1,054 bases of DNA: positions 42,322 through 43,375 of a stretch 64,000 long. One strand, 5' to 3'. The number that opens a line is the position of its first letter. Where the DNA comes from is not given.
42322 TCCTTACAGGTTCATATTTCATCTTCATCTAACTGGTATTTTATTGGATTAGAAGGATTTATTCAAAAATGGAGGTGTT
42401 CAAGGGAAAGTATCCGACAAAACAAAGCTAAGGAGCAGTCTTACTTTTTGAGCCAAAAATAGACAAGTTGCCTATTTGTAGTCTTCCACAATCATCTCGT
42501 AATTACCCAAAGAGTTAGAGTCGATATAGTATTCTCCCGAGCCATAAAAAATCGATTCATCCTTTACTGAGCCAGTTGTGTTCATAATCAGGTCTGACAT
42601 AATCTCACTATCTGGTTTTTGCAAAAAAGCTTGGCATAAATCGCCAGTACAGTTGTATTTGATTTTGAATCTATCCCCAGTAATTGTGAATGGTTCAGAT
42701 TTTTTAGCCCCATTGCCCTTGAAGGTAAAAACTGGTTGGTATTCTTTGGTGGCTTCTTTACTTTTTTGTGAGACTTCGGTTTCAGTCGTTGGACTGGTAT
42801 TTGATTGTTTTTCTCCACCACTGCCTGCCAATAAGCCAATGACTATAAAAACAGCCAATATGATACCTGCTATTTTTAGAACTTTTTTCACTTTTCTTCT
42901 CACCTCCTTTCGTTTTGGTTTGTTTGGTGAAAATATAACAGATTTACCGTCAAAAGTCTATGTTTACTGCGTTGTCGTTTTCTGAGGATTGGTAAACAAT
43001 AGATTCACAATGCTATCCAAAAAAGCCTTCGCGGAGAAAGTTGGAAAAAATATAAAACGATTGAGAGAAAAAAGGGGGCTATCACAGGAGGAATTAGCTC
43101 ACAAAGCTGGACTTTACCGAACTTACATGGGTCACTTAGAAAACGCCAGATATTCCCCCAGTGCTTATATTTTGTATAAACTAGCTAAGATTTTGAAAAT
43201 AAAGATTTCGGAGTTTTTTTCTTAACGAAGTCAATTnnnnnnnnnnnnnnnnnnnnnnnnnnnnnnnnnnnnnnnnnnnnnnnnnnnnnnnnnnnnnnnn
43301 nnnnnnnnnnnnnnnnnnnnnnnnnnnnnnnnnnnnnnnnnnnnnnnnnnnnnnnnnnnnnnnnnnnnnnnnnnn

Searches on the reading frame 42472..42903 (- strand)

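Call 3: search_protein_families(library=pfam, proteins=[window:42472-42903:-], max_evalue=0.1)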
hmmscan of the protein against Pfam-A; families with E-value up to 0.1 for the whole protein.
window:42472-42903:- (143 aa): 1 family
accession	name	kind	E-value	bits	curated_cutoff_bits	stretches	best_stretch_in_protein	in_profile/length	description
PF13800.11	Sigma_reg_N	-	0.016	15.9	26.3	1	2-73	6-75/91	Sigma factor regulator N-terminal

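Call 4: search_protein_families(library=padloc, proteins=[window:42472-42903:-], max_evalue=0.1)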
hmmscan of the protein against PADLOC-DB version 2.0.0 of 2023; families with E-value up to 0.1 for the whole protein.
window:42472-42903:- (143 aa): 0 families

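Call 6: search_protein_families(library=ncbifam, proteins=[window:42472-42903:-], max_evalue=0.1)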
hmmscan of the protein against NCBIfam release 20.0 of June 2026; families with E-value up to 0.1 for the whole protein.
window:42472-42903:- (143 aa): 1 family
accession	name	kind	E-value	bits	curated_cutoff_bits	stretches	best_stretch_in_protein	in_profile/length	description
NF040516.1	CapE_47_fam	domain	0.073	13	35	0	10-41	3-34/39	CapE family protein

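Call 7: search_protein_families(library=phrogs, proteins=[window:42472-42903:-], max_evalue=0.1)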
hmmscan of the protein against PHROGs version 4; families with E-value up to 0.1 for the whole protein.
window:42472-42903:- (143 aa): 9 families
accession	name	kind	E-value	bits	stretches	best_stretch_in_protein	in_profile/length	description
phrog_806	-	unknown function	0.00025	22.1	1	6-55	3-54/187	-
phrog_8545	-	moron, auxiliary metabolic gene and host takeover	0.00034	21.5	1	3-53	9-59/177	superinfection exclusion Sie-like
phrog_11491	-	unknown function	0.004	18.2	1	1-66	50-117/198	-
phrog_15667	-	moron, auxiliary metabolic gene and host takeover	0.0061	17.5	1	6-52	2-47/208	superinfection exclusion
phrog_14275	-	unknown function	0.0099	16.6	1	5-86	32-117/178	-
phrog_4980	-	moron, auxiliary metabolic gene and host takeover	0.053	14.4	1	6-53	20-68/181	superinfection exclusion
phrog_9170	-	unknown function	0.056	14.2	1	10-54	3-47/159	-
phrog_21802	-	unknown function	0.062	14.1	0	5-29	1-25/212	-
phrog_32961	-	unknown function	0.08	14.2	1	5-27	1-23/161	-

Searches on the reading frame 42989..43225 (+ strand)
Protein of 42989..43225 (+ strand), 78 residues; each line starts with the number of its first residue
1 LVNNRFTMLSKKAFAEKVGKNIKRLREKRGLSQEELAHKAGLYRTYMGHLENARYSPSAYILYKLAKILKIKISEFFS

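Call 3: search_protein_families(library=pfam, proteins=[window:42989-43225:+], max_evalue=0.1)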
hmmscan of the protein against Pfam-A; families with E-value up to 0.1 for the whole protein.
window:42989-43225:+ (78 aa): 6 families
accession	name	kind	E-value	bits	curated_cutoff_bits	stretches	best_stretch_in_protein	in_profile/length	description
PF01381.28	HTH_3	-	4.7e-15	55.8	23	1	22-76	1-55/55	Helix-turn-helix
PF12844.13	HTH_19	-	6e-11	42.5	30.2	1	19-77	1-59/64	Helix-turn-helix domain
PF13560.12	HTH_31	-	4.1e-09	37.1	27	1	22-69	6-54/64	Helix-turn-helix domain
PF13443.12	HTH_26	-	7.3e-07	29.8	22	1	21-77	1-58/63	Cro/C1-type HTH DNA-binding domain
PF13413.12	HTH_25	-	0.00077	19.7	24.6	1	23-56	3-36/62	Helix-turn-helix domain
PF13744.12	HTH_37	-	0.021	15.1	27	1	18-56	19-57/80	Helix-turn-helix domain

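Call 4: search_protein_families(library=padloc, proteins=[window:42989-43225:+], max_evalue=0.1)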
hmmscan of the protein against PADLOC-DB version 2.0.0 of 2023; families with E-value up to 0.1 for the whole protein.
window:42989-43225:+ (78 aa): 22 families
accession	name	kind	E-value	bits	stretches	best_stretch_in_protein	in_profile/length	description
PDLC04142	capH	-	3.2e-13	48.6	1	15-75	4-64/103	capH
PDLC03665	Control_protein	-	1e-12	46.1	1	18-76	9-68/77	control protein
PDLC02926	HTH_VI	-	1e-12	46.1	1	18-77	2-61/92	-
PDLC03664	Control_protein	-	6.9e-10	37.3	1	17-77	13-73/74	control protein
PDLC03666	Control_protein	-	1.6e-09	36.1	1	15-77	4-66/77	control protein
PDLC03536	REase_II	-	3.8e-09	34.6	1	11-72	4-65/237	Type II restriction enzyme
PDLC03947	RmrA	-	8.6e-08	29.4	1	14-77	8-71/383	-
PDLC03954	RmrA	-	1.7e-07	28.5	1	14-76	7-69/380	-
PDLC03671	Control_protein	-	3.1e-07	28.5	1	16-73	13-70/84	control protein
PDLC03945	RmrA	-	7e-07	26.7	1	18-77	3-62/394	-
PDLC03668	Control_protein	-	1.5e-06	26.6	1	16-53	7-44/79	control protein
PDLC03949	RmrA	-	3.4e-06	24.2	1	22-77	7-61/363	-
PDLC04775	PDC-M69A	-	5e-06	25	1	13-75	3-65/113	-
PDLC03943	RmrA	-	1.7e-05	22.1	1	19-77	4-61/370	-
PDLC03951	RmrA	-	4.2e-05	20.7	1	19-76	10-67/400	-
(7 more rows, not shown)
